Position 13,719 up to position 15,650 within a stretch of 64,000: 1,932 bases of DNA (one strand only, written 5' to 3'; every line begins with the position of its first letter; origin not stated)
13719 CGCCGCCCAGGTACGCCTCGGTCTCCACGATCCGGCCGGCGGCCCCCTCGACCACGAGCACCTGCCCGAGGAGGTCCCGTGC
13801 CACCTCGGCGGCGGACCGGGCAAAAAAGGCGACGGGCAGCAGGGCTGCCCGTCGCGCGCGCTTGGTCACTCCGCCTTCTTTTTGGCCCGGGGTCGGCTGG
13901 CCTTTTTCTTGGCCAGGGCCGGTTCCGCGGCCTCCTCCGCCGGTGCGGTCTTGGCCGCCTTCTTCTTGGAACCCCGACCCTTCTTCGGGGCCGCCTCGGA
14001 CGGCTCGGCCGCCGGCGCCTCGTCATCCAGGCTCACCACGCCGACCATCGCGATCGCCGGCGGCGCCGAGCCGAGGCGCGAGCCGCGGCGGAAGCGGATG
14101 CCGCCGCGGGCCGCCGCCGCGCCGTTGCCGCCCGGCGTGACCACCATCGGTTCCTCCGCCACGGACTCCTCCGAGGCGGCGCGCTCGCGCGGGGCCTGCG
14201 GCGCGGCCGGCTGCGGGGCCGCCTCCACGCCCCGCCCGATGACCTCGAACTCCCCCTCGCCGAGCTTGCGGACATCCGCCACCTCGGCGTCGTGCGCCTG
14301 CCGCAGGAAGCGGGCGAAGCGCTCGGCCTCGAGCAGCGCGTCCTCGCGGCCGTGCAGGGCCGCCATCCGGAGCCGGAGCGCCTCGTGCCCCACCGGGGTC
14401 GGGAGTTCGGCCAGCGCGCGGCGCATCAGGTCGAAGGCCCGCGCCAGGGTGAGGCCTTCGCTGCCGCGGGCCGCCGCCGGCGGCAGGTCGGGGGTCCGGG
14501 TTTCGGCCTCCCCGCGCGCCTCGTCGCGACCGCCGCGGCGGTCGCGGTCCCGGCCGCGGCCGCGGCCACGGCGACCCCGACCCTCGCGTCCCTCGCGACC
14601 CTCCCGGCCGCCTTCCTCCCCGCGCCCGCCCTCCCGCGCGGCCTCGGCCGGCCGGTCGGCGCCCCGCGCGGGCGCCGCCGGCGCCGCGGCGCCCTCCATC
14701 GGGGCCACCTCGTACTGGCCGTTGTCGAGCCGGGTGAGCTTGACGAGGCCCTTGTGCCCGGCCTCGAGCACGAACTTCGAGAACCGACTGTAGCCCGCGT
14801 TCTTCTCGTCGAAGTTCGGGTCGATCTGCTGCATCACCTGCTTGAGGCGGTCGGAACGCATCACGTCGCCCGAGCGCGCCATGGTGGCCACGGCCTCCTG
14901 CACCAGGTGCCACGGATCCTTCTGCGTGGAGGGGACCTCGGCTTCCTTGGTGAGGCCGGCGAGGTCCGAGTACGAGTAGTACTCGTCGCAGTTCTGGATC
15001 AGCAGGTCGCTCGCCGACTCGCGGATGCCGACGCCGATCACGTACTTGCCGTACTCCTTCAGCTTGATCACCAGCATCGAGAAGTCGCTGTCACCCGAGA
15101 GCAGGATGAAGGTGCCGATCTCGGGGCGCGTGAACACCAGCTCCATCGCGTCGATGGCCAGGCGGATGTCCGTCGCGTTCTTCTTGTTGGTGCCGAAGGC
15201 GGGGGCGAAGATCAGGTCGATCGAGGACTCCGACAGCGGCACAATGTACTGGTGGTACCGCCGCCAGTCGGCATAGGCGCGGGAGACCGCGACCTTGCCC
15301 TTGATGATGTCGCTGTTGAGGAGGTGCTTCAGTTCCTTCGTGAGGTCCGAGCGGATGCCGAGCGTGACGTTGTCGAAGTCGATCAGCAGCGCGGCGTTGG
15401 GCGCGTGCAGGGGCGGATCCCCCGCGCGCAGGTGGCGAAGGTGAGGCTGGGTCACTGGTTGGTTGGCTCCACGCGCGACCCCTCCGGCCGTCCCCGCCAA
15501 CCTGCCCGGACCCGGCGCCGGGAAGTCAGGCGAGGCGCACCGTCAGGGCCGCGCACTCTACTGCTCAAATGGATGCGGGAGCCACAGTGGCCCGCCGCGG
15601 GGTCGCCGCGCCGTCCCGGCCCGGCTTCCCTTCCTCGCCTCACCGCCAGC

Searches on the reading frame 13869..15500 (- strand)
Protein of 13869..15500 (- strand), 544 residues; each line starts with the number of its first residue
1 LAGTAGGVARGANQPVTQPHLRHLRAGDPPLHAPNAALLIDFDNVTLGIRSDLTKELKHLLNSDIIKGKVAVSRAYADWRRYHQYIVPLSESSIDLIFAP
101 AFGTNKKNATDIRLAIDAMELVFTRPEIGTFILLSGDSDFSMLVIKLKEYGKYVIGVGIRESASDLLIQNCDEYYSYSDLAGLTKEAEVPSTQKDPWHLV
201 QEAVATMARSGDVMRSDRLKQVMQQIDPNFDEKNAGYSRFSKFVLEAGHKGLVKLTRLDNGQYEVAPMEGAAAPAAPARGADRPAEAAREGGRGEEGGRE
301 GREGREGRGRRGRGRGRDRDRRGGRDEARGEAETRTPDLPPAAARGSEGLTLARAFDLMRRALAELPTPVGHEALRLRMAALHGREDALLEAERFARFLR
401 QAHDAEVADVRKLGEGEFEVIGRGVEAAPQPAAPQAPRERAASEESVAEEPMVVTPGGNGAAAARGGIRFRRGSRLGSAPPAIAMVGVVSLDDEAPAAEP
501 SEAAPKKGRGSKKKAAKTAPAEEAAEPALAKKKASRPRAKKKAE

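Call 16: search_protein_families(library=pfam, proteins=[window:13869-15500:-], max_evalue=0.001)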
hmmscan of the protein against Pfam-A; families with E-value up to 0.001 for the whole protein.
window:13869-15500:- (544 aa): 1 family
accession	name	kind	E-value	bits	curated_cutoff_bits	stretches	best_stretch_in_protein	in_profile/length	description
PF01936.24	NYN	-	5e-25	89.1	24.2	1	36-176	2-143/145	NYN domain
